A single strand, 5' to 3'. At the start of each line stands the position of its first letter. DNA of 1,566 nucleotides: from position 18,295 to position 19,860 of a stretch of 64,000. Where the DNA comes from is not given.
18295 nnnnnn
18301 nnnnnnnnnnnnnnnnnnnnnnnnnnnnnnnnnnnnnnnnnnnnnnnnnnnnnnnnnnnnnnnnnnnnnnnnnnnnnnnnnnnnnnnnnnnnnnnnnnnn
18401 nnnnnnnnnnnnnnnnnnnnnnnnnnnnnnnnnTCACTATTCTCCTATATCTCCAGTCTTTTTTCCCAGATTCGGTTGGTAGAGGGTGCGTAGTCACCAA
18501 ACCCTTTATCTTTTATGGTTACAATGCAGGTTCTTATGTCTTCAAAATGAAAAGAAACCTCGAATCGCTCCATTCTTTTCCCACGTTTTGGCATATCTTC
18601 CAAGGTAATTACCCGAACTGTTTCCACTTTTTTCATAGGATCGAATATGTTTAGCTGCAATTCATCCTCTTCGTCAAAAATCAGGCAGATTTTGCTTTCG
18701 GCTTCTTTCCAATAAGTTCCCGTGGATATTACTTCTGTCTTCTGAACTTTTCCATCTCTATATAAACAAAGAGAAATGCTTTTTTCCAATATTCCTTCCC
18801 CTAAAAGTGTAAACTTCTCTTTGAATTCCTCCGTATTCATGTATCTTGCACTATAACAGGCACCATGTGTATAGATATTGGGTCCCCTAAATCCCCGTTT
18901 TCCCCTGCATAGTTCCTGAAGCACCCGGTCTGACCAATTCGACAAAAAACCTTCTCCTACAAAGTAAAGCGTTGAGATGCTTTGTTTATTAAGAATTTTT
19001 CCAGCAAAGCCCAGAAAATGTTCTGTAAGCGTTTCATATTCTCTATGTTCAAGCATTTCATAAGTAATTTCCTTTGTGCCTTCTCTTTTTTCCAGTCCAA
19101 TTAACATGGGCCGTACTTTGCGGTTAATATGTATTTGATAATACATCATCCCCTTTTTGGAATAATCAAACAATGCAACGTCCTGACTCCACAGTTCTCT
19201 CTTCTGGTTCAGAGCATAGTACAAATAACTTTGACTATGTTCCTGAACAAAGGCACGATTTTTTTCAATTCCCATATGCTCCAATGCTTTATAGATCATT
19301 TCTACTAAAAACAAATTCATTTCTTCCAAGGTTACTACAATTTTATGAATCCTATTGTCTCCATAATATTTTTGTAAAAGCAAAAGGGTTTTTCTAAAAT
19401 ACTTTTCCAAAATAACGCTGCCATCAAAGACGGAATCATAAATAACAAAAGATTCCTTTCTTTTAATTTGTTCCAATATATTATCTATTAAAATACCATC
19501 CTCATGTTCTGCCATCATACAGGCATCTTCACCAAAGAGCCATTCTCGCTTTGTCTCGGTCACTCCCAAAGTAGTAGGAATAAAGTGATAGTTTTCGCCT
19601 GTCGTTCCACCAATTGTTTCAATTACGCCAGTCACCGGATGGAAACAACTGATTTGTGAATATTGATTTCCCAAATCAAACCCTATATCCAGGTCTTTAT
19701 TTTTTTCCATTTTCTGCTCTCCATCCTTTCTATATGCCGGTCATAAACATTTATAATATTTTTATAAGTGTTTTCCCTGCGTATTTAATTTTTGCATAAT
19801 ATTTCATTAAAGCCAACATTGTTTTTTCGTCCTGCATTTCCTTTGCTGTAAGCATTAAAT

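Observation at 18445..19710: Truncated Hsp70 homologue with eroded ATP-binding loops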

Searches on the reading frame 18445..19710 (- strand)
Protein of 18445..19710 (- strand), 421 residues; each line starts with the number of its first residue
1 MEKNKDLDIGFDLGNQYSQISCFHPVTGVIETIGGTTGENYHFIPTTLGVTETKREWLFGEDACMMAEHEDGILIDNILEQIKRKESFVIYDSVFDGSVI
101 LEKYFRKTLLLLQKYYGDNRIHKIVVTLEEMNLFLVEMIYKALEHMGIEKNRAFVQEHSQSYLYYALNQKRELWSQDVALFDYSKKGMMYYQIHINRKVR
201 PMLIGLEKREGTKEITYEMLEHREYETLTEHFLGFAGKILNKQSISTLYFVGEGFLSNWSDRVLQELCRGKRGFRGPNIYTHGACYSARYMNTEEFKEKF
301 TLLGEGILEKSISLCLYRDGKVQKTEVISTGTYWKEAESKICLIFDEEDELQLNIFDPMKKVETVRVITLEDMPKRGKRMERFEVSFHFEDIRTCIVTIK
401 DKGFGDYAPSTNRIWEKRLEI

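Call 3: search_protein_families(library=pfam, proteins=[window:18445-19710:-], max_evalue=1)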
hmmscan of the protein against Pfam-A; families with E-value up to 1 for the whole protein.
window:18445-19710:- (421 aa): 2 families
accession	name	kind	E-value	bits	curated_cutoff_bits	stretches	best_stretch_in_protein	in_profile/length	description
PF18980.5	DUF5716_C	-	7.7e-89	298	34.7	1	123-420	1-295/296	Family of unknown function (DUF5716) C-terminal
PF09337.16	zf-H2C2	-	0.062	14.1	25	1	142-172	2-27/39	H2C2 zinc finger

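Call 6: search_protein_families(library=ncbifam, proteins=[window:18445-19710:-], max_evalue=0.01)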
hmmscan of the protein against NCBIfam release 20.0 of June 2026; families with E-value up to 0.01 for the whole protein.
window:18445-19710:- (421 aa): 0 families

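Call 7: search_solved_structures(query=window:18445-19710:-, max_evalue=10, show_alignments=3)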
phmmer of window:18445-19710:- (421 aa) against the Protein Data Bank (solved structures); distinct sequences matched with E-value up to 10: 0.
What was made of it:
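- Tried and rejected: Single-sequence search against PDB sequences: no hit at all (call 7).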

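Call 9: find_homologous_proteins(query=window:18445-19710:-)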
Query window:18445-19710:- (421 aa): 47 proteins with E <= 0.001 among 3118 candidates.
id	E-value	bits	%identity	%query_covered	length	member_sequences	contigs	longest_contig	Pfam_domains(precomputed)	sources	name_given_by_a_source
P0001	2.3e-279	944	100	98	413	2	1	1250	PF18980.6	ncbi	ncbi:MAG: DUF5716 family protein, partial [Acetivibrio sp.]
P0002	5.6e-161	554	58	100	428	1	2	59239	PF18980.6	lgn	-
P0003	1.1e-160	553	57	100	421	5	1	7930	PF18980.6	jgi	-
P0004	3.1e-159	548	57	100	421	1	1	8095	PF18980.6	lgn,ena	-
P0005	5.8e-153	528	56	100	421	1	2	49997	PF18980.6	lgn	-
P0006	3.6e-141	489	51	100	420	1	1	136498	PF18980.6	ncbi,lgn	ncbi:MAG: DUF5716 family protein [Velocimicrobium sp.]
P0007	6.5e-140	485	52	100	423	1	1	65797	PF18980.6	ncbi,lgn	-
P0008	6.8e-139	481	50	100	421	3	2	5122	PF18980.6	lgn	-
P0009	3.2e-128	446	46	100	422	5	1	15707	PF18980.6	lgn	-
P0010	3.6e-128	446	45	100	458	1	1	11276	PF18980.6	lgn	-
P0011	4.5e-112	393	43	100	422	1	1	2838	PF18980.6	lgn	-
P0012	3.4e-107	377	42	100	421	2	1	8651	PF18980.6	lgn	-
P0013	4.0e-106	374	41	100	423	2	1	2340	PF18980.6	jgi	jgi:hypothetical protein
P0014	6.8e-106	373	42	100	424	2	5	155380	PF18980.6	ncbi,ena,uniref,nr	ncbi:DUF5716 family protein [Velocimicrobium porci]|uniref:DUF5716 domain-containing protein n=1 Tax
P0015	1.2e-105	372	41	100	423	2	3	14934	PF18980.6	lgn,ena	-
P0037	1.2e-54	204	29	98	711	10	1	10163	PF18980.6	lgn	-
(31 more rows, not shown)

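Call 12: search_solved_structures(query=A1, max_evalue=10, show_alignments=3)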
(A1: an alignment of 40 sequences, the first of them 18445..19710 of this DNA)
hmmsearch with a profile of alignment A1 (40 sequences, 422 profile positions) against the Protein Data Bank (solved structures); distinct sequences matched with E-value up to 10: 4.
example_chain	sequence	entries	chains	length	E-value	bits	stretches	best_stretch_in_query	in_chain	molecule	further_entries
4rtf_D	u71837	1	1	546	0.049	15.4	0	358-407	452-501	Chaperone protein DnaK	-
6w6e_I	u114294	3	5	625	0.07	14.9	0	358-407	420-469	Chaperone protein DnaK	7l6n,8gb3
5n9j_G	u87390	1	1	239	0.88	11.3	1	299-375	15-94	Mediator of RNA polymerase II transcription subunit 4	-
7vpd_C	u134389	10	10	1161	1.6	10.4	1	26-68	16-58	DNA-directed RNA polymerase subunit beta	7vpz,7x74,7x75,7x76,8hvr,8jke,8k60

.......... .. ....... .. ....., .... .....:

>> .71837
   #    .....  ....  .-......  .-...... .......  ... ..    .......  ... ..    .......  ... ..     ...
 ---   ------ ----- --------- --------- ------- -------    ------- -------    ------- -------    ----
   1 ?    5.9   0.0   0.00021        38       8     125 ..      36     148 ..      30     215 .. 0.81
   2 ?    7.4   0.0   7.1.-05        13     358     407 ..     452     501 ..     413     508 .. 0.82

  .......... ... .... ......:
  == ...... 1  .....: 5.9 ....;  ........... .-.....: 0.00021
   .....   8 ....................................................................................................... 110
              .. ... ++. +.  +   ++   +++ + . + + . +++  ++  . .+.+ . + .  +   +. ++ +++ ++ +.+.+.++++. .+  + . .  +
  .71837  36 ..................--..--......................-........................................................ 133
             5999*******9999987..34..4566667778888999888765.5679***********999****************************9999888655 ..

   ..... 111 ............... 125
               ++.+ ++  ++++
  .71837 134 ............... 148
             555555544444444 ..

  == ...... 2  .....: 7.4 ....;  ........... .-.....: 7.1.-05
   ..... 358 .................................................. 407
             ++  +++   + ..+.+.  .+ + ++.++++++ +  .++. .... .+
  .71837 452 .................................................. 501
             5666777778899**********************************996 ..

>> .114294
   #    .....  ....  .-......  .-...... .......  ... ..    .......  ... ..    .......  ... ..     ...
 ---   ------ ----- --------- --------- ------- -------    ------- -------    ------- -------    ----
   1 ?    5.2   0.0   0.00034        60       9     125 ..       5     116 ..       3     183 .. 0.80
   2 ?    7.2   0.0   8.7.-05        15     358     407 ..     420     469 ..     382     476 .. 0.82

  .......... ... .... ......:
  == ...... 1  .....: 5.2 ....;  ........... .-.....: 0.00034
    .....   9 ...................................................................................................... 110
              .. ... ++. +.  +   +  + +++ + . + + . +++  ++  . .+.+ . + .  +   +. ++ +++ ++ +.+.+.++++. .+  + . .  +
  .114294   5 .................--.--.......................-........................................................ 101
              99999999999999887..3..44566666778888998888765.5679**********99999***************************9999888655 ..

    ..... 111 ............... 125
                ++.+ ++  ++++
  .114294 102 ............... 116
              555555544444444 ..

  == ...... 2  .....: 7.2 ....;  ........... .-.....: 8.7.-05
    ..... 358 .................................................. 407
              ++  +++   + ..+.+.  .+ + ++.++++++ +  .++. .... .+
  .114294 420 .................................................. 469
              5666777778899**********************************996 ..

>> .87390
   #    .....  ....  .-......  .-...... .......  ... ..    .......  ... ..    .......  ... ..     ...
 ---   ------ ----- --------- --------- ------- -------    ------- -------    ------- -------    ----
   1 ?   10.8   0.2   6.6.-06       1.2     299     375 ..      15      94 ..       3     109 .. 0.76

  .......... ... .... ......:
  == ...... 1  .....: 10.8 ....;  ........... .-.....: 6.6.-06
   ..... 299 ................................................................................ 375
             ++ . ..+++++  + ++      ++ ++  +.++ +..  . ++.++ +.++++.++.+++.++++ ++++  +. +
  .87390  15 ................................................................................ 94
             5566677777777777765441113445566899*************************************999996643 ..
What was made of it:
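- Checked: The best PDB sequence hit of the family HMM is DnaK, with two collinear pieces, one N-terminal and one in SBD-beta (call 12).
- The family HMM's best PDB hit is DnaK (call 12).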

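Call 14: search_protein_families(library=pfam, alignment_id=A1, max_evalue=1)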
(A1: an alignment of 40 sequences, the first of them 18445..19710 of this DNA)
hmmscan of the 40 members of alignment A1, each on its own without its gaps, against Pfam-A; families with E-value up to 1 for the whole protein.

A. member 1, window:18445-19710:- (421 aa): 2 families
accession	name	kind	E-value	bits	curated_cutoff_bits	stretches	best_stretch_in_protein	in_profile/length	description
PF18980.5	DUF5716_C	-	7.7e-89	298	34.7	1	123-420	1-295/296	Family of unknown function (DUF5716) C-terminal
PF09337.16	zf-H2C2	-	0.062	14.1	25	1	142-172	2-27/39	H2C2 zinc finger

B. families by the number of members that match (of 40 scanned): 20 families
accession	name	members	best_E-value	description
PF18980.5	DUF5716_C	40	7.2e-111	Family of unknown function (DUF5716) C-terminal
PF07056.16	DUF1335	2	0.12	Protein of unknown function (DUF1335)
PF00565.23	SNase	1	0.012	Staphylococcal nuclease homologue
PF20703.3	nSTAND1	1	0.012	Novel STAND NTPase 1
PF02604.26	PhdYeFM_antitox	1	0.034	Antitoxin Phd_YefM, type II toxin-antitoxin system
PF07775.16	PaRep2b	1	0.05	PaRep2b protein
PF09337.16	zf-H2C2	1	0.062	H2C2 zinc finger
PF14804.11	Jag_N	1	0.068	Jag N-terminus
PF13059.11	DUF3922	1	0.069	Protein of unknown function (DUF3992)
PF09431.15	SPIN90_LRD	1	0.1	SPIN90/Ldb17, leucine-rich domain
PF05204.19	Hom_end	1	0.1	Homing endonuclease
PF22661.2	CO4A-B_CUB_C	1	0.11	Complement C4A/B CUB C-terminal domain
PF09075.15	STb_secrete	1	0.13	Heat-stable enterotoxin B, secretory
PF09611.15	Cas_Csy1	1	0.14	CRISPR-associated protein (Cas_Csy1)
PF00921.22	Lipoprotein_2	1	0.14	Borrelia lipoprotein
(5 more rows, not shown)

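Call 15: find_encoding_contigs(protein=P0037, flank=8000, max_places=3)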
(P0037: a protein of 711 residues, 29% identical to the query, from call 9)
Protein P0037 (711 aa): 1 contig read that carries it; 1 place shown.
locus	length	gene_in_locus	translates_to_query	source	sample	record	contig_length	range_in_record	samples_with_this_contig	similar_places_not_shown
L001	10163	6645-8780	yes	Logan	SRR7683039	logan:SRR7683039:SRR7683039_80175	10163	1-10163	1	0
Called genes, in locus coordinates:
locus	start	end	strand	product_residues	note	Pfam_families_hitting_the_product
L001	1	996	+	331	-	?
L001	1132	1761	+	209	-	PF09359:VTC (weak)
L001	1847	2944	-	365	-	PF00155:Aminotran_1_2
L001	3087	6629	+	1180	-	PF18984:DUF5717_N, PF18983:DUF5717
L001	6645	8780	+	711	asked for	PF18980:DUF5716_C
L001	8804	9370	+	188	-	PF04309:G3P_antiterm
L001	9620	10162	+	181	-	?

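Call 16: predict_structure(alignment_id=A1)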
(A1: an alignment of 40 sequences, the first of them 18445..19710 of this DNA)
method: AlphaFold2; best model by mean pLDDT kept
length: 421 residues; sequences in the alignment: 40
mean_pLDDT: 90.8   pTM: 0.83
mean pLDDT of the five models: 90.8, 90.5, 90.0, 89.2, 88.9
residues with pLDDT >= 90: 284; 70-90: 126; 50-70: 9; < 50: 2
segments of 3 or more residues with pLDDT < 50: none
pLDDT, mean of each block of 10 residues (from residue 1): 73 94 90 73 91 93 94 95 96 95 96 85 94 96 96 94 95 92 92 90 91 90 90 91 90 89 89 90 96 87 88 91 92 90 89 90 91 85 95 94 91 92 84
secondary structure, 60 per line:
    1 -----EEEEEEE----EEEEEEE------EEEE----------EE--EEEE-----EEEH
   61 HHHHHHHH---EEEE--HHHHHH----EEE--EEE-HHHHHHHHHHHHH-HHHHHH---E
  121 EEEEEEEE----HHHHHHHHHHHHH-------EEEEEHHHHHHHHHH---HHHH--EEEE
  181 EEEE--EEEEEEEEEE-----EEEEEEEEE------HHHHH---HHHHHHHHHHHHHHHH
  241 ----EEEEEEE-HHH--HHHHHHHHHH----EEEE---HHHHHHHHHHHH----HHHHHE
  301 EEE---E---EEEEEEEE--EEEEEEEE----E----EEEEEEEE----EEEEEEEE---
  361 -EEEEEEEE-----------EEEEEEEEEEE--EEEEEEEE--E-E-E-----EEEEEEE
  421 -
elements in order: E6-12 E17-23 E30-33 E48-51 E57-59 H60-68 E72-75 H78-83 E88-90 E93-95 H97-109 H111-116 E120-128 H133-145 E153-157 H158-167 H171-174 E177-184 E187-196 E202-210 H217-221 H225-240 E245-251 H258-267 E272-275 H279-290 H295-299 E300-303 E311-318 E321-328 E338-345 E350-357 E362-369 E381-391 E394-401 E414-420
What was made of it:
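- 18826..19710 (-): NBD-like domain (residues 1-295), with lobe IIB reduced to about 44 residues. Secondary-structure order from call 16.
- AF2 pLDDT 90.8, pTM 0.83 (call 16).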

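Call 18: fold_search(model_id=the predicted structure, library=pdb)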
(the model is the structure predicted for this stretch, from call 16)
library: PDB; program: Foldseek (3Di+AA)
matches with E <= 10: 1338; with E <= 0.001: 307
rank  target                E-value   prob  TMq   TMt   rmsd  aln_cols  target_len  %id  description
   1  4ani_C                4.3e-20  1.00  0.49  0.41  17.8       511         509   14  Structural basis for the intermolecular communication between DnaK and GrpE in the DnaK chaperone system from Geobacil (released 2012-05-23)
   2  2v7y                  1.7e-19  1.00  0.48  0.41  19.8       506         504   13  Crystal structure of the molecular chaperone DnaK from Geobacillus kaustophilus HTA426 in post-ATP hydrolysis state (released 2008-04-08)
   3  7krv_A                1.2e-18  1.00  0.55  0.45   8.9       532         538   13  Stimulating state of disulfide-bridged Hsp70 DnaK (released 2021-09-15)
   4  7kru_A                1.5e-18  1.00  0.55  0.45   8.8       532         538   12  Stimulating state of a truncated Hsp70 DnaK fused with a substrate peptide (released 2021-09-15)
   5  7krv_B                4.5e-18  1.00  0.55  0.44   9.2       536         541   12  Stimulating state of disulfide-bridged Hsp70 DnaK (released 2021-09-15)
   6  7kzi_A                4.5e-18  1.00  0.53  0.39  10.0       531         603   12  Intermediate state (QQQ) of near full-length DnaK alternatively fused with a substrate peptide (released 2021-05-12)
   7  7kru_B                6.1e-18  1.00  0.54  0.44  11.1       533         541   13  Stimulating state of a truncated Hsp70 DnaK fused with a substrate peptide (released 2021-09-15)
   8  7x3k_B                1.1e-17  1.00  0.50  0.43  14.0       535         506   13  Cryo-EM structure of RAC in the State C2 RNC-RAC complex (released 2022-06-29)
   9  9a5j_A                1.9e-17  1.00  0.52  0.38  10.5       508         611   14  Integrative model of DNAK-GUDB by crosslinking MS and deep learning (released 2024-09-18)
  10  7o6r                  2.6e-17  1.00  0.50  0.41  13.7       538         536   12  Crystal structure of bovine Hsc70(aa1-554)E213A/D214A in complex with 1H-Indazole (released 2022-05-04)
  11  5obu                  4.9e-17  1.00  0.47  0.39  20.5       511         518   11  Mycoplasma genitalium DnaK deletion mutant lacking SBDalpha in complex with AMPPNP. (released 2018-05-09)
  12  5obv                  6.2e-17  1.00  0.49  0.41  18.3       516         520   11  Mycoplasma genitalium DnaK deletion mutant lacking SBDalpha in complex with ADP and Pi. (released 2018-05-09)
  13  7n6g_6K               1.1e-16  1.00  0.51  0.37  12.8       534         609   16  C1 of central pair (released 2022-05-18)
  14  8gb3_D                1.2e-16  1.00  0.46  0.40  17.4       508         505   14  Structure of the Mycobacterium tuberculosis Hsp70 protein DnaK bound to the nucleotide exchange factor GrpE (released 2024-01-31)
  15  5e84_A                1.4e-16  1.00  0.50  0.37  12.7       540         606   15  ATP-bound state of BiP (released 2016-01-27)
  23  6sr6_C                5.0e-16  1.00  0.51  0.42  13.8       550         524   11  Crystal structure of the RAC core with a pseudo substrate bound to Ssz1 SBD (released 2020-03-25)
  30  6sr6_A                1.4e-15  1.00  0.47  0.39  14.1       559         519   11  Crystal structure of the RAC core with a pseudo substrate bound to Ssz1 SBD (released 2020-03-25)
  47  5mb9_A                5.0e-14  1.00  0.48  0.41  13.9       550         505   10  Crystal structure of the eukaryotic ribosome associated complex (RAC), a unique Hsp70/Hsp40 pair (released 2016-12-28)
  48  5mb9_B                5.6e-14  1.00  0.49  0.43  12.4       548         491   10  Crystal structure of the eukaryotic ribosome associated complex (RAC), a unique Hsp70/Hsp40 pair (released 2016-12-28)
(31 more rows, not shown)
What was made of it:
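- Closest known: Lidless or atypical eukaryotic Hsp70s. Same: RAC Ssz1 chains are among the structural hits (6sr6, 5mb9, call 18).
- Checked: All of the top 50 hits are Hsp70/Hsp110, with about 500-540 aligned columns (calls 16, 18).
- They include lid-deleted DnaK, BiP and mortalin constructs (call 18). The top 50 structural matches are all Hsp70/Hsp110 and span both domains (call 18).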
